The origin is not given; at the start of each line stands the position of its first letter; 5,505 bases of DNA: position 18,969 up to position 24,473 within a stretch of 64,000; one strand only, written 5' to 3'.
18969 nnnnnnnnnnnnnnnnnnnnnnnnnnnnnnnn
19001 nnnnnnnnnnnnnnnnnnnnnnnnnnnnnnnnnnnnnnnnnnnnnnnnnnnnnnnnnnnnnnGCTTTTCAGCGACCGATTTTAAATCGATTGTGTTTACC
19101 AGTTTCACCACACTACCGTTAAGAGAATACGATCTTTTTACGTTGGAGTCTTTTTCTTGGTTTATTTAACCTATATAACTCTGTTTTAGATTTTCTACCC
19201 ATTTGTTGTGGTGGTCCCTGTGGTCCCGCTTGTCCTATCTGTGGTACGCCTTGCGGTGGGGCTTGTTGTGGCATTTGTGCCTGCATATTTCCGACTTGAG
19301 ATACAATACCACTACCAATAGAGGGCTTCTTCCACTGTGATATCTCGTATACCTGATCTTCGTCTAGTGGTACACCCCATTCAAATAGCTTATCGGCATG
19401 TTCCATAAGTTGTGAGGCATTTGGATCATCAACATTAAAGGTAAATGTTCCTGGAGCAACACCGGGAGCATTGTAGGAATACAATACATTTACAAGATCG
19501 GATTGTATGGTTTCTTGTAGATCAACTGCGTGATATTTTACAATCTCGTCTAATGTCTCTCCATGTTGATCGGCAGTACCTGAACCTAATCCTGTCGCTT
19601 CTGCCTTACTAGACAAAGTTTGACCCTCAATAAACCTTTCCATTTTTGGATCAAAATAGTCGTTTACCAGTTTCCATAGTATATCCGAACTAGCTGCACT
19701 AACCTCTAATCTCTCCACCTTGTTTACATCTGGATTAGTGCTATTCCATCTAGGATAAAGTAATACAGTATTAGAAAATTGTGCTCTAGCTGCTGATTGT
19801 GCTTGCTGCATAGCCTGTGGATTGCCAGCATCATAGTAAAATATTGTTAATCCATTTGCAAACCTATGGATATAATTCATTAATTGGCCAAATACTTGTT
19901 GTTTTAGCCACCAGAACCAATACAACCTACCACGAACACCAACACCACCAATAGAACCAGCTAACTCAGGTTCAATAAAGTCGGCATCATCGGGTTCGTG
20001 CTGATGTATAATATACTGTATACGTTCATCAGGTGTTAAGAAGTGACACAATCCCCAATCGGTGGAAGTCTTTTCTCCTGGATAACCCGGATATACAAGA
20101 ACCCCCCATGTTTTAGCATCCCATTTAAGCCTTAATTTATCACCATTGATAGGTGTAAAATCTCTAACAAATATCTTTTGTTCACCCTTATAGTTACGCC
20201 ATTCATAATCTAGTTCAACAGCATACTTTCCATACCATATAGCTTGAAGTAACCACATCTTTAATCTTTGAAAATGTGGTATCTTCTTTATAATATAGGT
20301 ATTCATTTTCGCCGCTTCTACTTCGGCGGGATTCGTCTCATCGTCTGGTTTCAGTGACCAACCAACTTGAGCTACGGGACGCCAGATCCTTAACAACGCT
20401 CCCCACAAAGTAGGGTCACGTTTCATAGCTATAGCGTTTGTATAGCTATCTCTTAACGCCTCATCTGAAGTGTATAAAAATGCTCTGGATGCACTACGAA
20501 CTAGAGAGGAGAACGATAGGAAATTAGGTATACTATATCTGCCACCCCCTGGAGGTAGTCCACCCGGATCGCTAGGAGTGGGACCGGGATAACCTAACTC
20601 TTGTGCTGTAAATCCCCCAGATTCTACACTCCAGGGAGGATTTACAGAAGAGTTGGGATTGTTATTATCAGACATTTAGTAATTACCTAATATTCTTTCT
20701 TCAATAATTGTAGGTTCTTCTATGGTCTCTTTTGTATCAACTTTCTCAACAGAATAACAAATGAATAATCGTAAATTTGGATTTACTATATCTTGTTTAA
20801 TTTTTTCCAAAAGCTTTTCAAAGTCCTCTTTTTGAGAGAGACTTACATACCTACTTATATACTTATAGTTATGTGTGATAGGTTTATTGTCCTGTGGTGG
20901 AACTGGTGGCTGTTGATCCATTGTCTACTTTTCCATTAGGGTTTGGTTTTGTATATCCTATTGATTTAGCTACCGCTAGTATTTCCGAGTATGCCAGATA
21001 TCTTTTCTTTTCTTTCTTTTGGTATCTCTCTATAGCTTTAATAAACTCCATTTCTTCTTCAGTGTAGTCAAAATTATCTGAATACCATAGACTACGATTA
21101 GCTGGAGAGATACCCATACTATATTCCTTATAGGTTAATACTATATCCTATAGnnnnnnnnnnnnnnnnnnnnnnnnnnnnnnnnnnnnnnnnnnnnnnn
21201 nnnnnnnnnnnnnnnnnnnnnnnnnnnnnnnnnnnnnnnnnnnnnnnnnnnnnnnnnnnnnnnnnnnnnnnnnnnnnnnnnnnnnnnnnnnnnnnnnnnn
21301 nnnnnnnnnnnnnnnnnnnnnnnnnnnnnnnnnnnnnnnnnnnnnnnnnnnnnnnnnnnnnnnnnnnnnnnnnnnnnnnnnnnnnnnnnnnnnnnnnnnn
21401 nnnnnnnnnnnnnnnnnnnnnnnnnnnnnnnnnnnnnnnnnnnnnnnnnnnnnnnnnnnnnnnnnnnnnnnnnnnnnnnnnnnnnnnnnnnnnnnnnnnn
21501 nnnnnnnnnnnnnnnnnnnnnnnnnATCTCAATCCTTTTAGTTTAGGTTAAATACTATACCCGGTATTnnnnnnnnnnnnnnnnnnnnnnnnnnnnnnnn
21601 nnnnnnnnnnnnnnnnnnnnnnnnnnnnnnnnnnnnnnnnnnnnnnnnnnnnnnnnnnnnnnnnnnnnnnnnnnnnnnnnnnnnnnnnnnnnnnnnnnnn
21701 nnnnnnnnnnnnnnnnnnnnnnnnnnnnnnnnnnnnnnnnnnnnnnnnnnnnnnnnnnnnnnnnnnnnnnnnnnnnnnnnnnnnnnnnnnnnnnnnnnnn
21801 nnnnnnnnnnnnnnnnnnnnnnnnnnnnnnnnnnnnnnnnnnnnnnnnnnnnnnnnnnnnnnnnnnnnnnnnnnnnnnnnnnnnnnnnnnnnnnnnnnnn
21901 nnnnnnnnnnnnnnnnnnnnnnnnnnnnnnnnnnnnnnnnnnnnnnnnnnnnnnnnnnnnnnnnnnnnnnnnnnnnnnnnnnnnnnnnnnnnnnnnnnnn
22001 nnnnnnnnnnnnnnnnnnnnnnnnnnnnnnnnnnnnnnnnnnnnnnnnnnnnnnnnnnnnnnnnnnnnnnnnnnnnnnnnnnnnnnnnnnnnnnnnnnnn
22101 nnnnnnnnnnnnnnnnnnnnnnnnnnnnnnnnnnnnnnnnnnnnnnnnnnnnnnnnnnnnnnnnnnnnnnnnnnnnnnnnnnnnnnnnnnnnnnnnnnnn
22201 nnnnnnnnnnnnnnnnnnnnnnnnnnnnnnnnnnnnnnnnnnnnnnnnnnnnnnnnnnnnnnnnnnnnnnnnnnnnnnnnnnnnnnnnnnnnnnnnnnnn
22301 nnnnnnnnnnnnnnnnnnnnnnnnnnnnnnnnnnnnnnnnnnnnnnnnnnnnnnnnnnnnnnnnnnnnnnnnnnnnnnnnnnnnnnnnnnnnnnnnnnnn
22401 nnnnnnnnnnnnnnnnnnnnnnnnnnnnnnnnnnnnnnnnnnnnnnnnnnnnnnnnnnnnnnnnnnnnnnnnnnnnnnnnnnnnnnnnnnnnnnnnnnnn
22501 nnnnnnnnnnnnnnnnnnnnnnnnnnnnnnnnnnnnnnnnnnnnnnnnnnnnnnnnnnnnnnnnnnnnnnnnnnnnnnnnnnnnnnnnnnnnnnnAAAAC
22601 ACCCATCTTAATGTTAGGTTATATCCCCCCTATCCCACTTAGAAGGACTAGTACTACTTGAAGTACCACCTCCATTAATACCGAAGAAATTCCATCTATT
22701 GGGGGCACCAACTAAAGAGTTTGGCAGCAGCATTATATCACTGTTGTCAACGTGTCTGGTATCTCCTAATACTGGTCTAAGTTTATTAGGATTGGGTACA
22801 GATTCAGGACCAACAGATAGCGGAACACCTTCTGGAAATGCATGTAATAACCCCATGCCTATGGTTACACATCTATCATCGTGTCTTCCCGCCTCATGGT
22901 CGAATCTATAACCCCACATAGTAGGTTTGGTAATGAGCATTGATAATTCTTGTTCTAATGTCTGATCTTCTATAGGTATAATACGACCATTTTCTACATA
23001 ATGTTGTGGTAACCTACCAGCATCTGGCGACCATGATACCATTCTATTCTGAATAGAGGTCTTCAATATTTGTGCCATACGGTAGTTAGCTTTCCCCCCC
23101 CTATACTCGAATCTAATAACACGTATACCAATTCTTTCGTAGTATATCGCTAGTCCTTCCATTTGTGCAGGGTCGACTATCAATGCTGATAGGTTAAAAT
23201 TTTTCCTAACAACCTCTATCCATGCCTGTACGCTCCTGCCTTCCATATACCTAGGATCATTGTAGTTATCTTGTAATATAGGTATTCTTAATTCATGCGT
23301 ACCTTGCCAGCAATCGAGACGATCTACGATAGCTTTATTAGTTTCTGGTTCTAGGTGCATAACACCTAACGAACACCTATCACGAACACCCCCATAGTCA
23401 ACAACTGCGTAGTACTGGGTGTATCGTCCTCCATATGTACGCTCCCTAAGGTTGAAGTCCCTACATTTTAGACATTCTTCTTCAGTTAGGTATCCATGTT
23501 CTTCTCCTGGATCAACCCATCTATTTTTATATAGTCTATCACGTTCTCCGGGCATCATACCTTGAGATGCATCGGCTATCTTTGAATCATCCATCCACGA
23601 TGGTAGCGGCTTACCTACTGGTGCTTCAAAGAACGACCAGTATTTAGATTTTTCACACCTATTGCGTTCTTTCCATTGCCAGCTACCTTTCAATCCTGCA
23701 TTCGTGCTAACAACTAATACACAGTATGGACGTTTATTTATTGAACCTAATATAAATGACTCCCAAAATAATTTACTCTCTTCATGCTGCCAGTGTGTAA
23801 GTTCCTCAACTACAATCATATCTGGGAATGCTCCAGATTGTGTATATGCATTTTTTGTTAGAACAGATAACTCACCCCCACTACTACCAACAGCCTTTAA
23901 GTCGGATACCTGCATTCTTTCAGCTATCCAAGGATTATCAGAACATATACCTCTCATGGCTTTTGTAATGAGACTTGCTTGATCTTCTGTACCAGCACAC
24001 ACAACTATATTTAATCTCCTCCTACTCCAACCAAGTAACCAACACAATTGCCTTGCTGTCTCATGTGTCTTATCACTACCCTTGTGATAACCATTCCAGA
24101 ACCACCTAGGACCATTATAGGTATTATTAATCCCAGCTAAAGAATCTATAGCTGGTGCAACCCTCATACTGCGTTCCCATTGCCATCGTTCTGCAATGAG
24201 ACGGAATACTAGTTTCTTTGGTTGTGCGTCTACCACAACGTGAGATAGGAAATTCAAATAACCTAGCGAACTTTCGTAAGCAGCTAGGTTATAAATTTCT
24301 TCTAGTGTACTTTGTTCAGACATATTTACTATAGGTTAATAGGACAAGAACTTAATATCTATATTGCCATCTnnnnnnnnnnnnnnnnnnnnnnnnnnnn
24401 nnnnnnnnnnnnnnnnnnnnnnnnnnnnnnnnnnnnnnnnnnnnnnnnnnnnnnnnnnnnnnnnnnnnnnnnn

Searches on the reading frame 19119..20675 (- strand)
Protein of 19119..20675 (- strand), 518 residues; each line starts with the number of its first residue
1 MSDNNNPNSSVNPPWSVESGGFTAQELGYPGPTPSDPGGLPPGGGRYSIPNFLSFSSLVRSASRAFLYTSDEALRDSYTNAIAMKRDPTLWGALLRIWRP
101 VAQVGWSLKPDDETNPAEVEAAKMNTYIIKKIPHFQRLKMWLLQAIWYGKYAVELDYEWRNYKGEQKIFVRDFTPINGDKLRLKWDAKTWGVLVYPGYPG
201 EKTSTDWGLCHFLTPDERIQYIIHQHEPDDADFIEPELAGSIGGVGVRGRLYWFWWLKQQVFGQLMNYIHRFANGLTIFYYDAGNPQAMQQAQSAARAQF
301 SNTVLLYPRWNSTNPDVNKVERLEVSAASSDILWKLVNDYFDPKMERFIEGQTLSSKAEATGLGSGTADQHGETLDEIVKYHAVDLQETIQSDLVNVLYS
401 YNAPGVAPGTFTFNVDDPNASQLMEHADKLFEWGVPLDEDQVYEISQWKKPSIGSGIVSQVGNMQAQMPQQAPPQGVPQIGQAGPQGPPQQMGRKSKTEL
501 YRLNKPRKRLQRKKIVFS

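Call 65: search_protein_families(library=phrogs, proteins=[window:19119-20675:-], max_evalue=0.00001)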
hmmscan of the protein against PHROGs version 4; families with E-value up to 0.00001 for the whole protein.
window:19119-20675:- (518 aa): 1 family
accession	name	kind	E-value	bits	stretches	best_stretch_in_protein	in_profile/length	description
phrog_113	-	head and packaging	3.2e-26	92.8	1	83-482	74-437/1272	portal protein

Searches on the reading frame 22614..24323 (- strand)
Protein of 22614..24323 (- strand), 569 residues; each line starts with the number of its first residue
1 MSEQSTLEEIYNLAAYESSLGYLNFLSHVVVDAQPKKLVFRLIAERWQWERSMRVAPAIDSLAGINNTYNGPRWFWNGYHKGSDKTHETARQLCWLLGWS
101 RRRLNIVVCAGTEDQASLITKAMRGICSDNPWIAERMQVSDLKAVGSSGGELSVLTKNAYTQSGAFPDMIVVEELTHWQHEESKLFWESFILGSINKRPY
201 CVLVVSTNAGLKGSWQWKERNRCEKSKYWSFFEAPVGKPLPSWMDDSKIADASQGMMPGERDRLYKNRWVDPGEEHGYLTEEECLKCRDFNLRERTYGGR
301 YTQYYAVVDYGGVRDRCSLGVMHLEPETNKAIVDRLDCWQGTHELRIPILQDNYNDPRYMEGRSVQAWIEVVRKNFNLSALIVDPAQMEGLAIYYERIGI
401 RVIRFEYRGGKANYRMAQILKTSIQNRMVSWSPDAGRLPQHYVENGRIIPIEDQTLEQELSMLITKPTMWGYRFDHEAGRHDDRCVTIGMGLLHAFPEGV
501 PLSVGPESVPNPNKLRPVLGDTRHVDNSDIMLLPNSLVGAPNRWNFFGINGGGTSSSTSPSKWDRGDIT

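Call 65: search_protein_families(library=phrogs, proteins=[window:22614-24323:-], max_evalue=0.00001)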
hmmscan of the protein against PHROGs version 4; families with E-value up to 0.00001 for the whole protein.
window:22614-24323:- (569 aa): 2 families
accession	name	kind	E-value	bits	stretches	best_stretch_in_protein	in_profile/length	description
phrog_9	-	head and packaging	6.6e-12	46.1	1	100-410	252-595/812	terminase large subunit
phrog_2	-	head and packaging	2.5e-06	27.6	1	83-499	288-596/807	terminase large subunit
